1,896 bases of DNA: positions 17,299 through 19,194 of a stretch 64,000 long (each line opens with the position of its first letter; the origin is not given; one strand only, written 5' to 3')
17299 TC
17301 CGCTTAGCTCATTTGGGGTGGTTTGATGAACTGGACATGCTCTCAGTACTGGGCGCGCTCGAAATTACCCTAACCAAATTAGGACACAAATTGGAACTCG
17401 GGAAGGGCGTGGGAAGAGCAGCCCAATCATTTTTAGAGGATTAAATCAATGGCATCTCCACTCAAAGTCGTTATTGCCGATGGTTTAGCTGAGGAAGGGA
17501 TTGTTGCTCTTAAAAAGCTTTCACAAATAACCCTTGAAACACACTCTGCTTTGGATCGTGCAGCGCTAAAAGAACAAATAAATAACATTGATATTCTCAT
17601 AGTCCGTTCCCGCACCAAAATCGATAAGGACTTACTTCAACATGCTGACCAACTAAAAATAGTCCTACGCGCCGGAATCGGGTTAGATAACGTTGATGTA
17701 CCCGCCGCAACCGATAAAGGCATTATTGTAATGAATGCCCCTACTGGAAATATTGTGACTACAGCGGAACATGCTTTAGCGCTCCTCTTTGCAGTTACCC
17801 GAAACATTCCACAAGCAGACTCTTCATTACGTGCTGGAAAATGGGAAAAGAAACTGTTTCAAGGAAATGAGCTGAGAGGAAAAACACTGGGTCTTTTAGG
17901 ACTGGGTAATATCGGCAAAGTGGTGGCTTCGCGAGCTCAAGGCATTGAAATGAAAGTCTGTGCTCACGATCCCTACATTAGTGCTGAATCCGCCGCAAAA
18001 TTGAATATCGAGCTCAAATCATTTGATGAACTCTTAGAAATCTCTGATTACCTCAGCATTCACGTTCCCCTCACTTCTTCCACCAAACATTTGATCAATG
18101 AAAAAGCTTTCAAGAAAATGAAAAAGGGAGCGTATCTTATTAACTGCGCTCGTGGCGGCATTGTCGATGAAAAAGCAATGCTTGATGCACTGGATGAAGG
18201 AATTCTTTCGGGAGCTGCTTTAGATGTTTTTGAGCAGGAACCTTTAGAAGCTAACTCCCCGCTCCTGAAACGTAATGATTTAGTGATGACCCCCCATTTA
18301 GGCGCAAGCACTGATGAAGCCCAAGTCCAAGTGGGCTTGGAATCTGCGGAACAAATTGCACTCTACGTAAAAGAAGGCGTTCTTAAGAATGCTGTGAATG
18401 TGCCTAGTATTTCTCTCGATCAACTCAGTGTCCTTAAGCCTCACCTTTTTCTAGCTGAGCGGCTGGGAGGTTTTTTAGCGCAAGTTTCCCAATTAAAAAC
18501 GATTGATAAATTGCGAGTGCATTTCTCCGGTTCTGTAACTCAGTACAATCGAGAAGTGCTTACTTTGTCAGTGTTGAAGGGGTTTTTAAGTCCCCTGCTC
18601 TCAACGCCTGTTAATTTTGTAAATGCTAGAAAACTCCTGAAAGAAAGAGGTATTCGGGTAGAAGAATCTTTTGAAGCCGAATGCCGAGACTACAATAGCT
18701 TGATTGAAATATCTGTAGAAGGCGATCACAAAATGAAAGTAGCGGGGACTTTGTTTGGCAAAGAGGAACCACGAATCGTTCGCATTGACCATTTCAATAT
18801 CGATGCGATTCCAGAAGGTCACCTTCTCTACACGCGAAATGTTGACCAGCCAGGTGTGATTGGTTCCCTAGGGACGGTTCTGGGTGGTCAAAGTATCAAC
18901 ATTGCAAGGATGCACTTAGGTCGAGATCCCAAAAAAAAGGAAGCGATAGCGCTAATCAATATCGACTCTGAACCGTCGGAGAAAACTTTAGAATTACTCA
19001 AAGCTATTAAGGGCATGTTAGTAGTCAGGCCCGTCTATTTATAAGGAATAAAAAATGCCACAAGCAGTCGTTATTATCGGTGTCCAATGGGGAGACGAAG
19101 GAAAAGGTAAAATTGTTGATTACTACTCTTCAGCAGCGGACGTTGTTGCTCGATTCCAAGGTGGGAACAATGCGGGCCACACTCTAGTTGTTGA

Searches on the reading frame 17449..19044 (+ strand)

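Call 27: search_protein_families(library=ncbifam, proteins=[window:17449-19044:+], max_evalue=0.00001)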
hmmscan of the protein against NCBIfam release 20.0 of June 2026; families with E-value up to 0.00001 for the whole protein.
window:17449-19044:+ (531 aa): 21 families
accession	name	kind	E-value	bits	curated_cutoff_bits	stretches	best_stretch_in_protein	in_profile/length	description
TIGR01327.1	PGDH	equivalog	2e-189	630.7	454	1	6-529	1-523/525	phosphoglycerate dehydrogenase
NF008759.0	PRK11790.1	equivalog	4e-83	279.4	404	1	5-351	12-361/410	phosphoglycerate dehydrogenase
NF009714.1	PRK13243.1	equivalog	3.7e-78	263.2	455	1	6-318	4-324/332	glyoxylate reductase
NF005069.0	PRK06487.1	equivalog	8.6e-59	199.2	448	1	28-308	30-312/320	2-hydroxyacid dehydrogenase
NF011938.0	PRK15409.1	equivalog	3.4e-58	197.2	492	1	41-317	40-319/324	glyoxylate/hydroxypyruvate reductase GhrB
NF006263.0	PRK08410.1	equivalog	2.7e-56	191.2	389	1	7-304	3-304/311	D-2-hydroxyacid dehydrogenase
NF005387.0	PRK06932.1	equivalog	2.3e-48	164.8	492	1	40-308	38-311/314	2-hydroxyacid dehydrogenase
NF005750.0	PRK07574.1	equivalog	1.8e-46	159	329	1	38-296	82-346/386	NAD-dependent formate dehydrogenase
NF041369.1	Dhydh_Halo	equivalog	1.3e-42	146.1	400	1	77-316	64-304/305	D-2-hydroxyacid dehydrogenase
NF001309.0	PRK00257.1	equivalog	2.9e-40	138.4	434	1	19-285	10-257/379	4-phosphoerythronate dehydrogenase PdxB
NF000492.1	vanH_gen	exception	3.7e-38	131.3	540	1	51-264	47-255/312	D-lactate dehydrogenase VanH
NF006374.0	PRK08605.1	subfamily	5e-38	131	356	1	45-292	44-307/332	D-lactate dehydrogenase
NF005027.0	PRK06436.1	equivalog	5.1e-32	111.2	261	1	68-316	49-288/303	2-hydroxyacid dehydrogenase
NF000371.1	vanH_Agroup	exception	4.8e-31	108.1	700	1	69-264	72-260/322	VanH-A/VanH-Pt family D-lactate dehydrogenase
NF000128.1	vanH-Sc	exception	1.2e-30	106.8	650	1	72-264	90-275/337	D-lactate dehydrogenase VanH-Sc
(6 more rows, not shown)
